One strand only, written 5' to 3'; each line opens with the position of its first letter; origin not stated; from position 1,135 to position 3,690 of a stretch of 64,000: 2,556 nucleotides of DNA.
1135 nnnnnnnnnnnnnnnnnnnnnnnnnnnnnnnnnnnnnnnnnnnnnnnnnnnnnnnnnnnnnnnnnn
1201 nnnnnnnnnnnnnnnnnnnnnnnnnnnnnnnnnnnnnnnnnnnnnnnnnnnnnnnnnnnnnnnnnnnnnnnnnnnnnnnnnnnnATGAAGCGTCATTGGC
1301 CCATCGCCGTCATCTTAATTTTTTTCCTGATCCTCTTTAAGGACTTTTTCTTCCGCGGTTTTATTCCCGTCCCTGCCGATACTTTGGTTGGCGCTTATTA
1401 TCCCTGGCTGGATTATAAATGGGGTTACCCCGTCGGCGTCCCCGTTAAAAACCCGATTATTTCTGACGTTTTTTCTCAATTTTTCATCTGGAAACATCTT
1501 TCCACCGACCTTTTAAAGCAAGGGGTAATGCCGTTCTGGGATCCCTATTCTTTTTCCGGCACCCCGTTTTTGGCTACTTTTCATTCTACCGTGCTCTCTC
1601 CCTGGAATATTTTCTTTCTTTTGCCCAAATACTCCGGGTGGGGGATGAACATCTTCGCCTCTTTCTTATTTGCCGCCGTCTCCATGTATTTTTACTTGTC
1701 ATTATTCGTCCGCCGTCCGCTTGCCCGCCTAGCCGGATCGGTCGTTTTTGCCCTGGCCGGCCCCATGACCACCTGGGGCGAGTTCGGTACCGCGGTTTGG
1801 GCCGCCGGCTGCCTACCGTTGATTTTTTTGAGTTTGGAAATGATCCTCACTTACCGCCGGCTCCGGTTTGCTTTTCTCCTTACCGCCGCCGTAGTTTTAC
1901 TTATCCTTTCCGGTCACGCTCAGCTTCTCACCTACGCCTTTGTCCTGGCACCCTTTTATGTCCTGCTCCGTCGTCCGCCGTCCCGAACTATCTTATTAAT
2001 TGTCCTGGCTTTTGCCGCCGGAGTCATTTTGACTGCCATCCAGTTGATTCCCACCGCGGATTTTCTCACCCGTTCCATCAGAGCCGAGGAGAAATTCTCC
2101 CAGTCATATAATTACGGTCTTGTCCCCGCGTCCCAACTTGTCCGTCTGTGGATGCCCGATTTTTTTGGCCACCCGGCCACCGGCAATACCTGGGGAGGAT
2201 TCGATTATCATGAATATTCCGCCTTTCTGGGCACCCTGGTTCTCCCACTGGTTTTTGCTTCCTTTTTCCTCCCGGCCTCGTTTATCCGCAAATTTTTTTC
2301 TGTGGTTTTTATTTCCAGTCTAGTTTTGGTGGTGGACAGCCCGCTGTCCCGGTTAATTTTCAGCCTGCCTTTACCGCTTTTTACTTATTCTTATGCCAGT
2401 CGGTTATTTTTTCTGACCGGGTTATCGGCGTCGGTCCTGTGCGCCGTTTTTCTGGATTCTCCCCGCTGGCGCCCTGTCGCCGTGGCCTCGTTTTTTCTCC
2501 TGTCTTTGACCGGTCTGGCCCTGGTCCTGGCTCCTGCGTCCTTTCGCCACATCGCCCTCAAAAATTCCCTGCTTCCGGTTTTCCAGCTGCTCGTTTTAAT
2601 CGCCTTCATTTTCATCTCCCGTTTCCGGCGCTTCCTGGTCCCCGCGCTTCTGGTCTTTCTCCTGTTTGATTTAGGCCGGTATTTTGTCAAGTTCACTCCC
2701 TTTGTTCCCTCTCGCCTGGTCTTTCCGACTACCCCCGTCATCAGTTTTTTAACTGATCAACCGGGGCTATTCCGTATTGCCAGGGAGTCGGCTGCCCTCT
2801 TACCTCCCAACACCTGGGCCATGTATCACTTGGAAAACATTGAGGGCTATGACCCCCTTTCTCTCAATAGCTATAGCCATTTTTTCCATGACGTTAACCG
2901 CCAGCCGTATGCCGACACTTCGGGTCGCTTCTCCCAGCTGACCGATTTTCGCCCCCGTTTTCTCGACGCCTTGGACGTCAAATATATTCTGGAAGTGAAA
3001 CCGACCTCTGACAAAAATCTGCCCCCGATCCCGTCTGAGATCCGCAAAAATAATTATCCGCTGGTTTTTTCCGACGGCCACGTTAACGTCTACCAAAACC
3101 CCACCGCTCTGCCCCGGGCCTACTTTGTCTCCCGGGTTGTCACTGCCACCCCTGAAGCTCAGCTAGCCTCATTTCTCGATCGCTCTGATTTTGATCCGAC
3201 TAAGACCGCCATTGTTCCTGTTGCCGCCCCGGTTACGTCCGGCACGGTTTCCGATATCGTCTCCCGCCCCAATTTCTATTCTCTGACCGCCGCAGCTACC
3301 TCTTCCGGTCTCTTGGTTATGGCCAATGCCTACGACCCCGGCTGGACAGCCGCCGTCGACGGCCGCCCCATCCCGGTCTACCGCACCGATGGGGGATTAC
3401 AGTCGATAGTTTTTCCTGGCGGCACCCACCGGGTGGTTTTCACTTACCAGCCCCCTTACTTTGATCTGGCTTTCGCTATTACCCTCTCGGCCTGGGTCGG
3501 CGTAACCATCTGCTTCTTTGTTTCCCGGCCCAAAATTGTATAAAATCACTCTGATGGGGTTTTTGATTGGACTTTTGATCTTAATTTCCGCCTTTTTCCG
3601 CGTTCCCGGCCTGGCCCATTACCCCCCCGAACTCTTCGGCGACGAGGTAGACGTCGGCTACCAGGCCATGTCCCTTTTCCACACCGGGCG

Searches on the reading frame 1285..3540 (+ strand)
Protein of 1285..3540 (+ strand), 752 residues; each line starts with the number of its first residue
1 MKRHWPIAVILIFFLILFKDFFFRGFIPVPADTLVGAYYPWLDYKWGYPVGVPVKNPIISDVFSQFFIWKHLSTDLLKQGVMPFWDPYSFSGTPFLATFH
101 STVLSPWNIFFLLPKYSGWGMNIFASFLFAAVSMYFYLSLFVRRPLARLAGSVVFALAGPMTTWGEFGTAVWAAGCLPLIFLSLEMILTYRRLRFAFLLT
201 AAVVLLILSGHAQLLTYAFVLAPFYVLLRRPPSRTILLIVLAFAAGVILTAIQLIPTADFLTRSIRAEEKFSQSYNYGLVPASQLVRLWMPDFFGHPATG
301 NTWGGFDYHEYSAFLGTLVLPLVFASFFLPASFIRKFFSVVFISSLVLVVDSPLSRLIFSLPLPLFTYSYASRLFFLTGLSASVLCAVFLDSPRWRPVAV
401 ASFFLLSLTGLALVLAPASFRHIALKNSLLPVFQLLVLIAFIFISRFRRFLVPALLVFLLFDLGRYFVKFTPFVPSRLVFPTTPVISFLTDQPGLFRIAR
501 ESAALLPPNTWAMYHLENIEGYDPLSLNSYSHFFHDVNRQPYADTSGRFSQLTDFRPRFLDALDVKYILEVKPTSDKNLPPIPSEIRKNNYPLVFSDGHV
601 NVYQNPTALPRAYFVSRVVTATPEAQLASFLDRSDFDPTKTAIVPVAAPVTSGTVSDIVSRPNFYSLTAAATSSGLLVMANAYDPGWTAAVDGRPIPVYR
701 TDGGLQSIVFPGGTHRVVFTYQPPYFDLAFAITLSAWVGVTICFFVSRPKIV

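Call 19: search_protein_families(library=pfam, proteins=[window:1285-3540:+], max_evalue=0.001)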
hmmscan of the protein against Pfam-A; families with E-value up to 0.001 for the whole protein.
window:1285-3540:+ (752 aa): 1 family
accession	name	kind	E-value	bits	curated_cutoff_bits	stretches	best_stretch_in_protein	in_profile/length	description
PF09586.16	YfhO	-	6.2e-19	68.3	28.5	2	668-733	769-835/835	Bacterial membrane protein YfhO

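Call 28: search_protein_families(library=ncbifam, proteins=[window:1285-3540:+], max_evalue=0.01)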
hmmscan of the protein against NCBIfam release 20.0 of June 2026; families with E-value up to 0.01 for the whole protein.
window:1285-3540:+ (752 aa): 1 family
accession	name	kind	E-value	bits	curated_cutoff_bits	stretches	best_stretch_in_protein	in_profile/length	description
NF047589.1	GlcsyltransPgfM1Strep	equivalog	0.0016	16.5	1400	1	674-742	881-949/955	glycosyltransferase PgfM1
